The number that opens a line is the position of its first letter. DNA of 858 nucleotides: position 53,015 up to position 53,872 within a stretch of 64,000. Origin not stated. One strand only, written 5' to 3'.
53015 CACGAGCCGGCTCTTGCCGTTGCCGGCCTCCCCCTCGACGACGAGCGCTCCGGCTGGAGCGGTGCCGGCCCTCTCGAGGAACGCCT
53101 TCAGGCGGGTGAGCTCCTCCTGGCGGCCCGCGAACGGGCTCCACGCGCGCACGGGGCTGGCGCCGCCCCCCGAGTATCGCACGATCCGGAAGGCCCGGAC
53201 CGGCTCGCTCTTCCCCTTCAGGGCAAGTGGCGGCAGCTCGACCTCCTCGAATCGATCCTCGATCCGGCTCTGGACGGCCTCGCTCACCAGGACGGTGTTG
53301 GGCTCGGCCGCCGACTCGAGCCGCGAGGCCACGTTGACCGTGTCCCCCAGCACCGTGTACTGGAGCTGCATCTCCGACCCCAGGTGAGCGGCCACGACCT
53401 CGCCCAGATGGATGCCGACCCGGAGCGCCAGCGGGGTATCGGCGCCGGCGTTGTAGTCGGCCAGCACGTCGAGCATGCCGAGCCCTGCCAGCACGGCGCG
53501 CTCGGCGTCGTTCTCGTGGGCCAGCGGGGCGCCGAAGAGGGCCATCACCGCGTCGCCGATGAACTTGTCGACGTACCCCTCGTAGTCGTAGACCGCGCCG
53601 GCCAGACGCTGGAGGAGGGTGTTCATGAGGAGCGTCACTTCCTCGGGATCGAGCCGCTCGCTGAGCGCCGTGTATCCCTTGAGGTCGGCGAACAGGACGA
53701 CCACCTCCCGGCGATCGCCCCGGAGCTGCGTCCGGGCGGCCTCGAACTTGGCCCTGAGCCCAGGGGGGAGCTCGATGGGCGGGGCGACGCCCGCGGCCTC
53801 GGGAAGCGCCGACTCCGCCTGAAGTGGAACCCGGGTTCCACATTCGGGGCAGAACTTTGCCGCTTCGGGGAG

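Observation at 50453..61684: Divergent pair of zinc-ribbon + nucleotidyl-cyclase + STAND ATPase + TPR giants flanking paralogous lipoproteins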

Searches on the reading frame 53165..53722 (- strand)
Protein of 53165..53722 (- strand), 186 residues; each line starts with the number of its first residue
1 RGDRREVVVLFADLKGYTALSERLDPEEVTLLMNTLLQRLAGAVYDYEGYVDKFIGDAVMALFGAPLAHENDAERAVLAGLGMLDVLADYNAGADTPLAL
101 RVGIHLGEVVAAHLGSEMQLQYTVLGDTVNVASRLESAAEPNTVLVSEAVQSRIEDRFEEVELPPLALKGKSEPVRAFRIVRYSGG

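Call 19: search_solved_structures(query=window:53165-53722:-, show_alignments=3)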
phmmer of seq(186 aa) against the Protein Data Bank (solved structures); distinct sequences matched with E-value up to 0.001: 68 (the best 60 are shown).
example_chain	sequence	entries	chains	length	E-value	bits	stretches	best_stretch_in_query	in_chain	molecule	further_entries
3r5g_A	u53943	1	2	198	2e-31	112.3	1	3-181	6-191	CyaB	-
2w01_A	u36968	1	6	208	6.2e-30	107.4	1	2-175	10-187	ADENYLATE CYCLASE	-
6fht_A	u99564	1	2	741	2.5e-29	105.5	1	2-175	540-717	Bacteriophytochrome,Adenylate cyclase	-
1wc0_A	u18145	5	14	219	2.1e-27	99.2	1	3-177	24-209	ADENYLATE CYCLASE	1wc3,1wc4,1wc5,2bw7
1wc1_A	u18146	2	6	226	2.4e-27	99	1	3-177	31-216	ADENYLATE CYCLASE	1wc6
3et6_A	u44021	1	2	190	2.4e-21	79.5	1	5-172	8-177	Soluble guanylyl cyclase beta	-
8buz_A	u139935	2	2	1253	4.6e-21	78.6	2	6-151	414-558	Adenylate cyclase type 8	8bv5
5x4t_A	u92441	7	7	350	1.5e-19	73.7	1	6-180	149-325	Photoactivated adenylyl cyclase | Family 3 adenylate cyclase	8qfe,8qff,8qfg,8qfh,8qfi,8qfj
9f1z_A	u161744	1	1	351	1.5e-19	73.6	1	6-180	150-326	Family 3 adenylate cyclase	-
5x4u_A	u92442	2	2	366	1.7e-19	73.5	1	6-180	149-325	Photoactivated adenylyl cyclase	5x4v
4yus_A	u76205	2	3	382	1.9e-19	73.3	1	6-180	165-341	Family 3 adenylate cyclase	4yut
9f1w_A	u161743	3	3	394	2e-19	73.2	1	6-180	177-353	Family 3 adenylate cyclase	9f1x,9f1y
8sl3_A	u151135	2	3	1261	5.7e-19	71.8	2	6-157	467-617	Adenylate cyclase type 5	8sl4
5oyh_A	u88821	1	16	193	7.4e-19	71.4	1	5-173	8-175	Nucleotide cyclase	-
6sir_A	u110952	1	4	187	2.5e-18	69.7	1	5-173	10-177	Nucleotide cyclase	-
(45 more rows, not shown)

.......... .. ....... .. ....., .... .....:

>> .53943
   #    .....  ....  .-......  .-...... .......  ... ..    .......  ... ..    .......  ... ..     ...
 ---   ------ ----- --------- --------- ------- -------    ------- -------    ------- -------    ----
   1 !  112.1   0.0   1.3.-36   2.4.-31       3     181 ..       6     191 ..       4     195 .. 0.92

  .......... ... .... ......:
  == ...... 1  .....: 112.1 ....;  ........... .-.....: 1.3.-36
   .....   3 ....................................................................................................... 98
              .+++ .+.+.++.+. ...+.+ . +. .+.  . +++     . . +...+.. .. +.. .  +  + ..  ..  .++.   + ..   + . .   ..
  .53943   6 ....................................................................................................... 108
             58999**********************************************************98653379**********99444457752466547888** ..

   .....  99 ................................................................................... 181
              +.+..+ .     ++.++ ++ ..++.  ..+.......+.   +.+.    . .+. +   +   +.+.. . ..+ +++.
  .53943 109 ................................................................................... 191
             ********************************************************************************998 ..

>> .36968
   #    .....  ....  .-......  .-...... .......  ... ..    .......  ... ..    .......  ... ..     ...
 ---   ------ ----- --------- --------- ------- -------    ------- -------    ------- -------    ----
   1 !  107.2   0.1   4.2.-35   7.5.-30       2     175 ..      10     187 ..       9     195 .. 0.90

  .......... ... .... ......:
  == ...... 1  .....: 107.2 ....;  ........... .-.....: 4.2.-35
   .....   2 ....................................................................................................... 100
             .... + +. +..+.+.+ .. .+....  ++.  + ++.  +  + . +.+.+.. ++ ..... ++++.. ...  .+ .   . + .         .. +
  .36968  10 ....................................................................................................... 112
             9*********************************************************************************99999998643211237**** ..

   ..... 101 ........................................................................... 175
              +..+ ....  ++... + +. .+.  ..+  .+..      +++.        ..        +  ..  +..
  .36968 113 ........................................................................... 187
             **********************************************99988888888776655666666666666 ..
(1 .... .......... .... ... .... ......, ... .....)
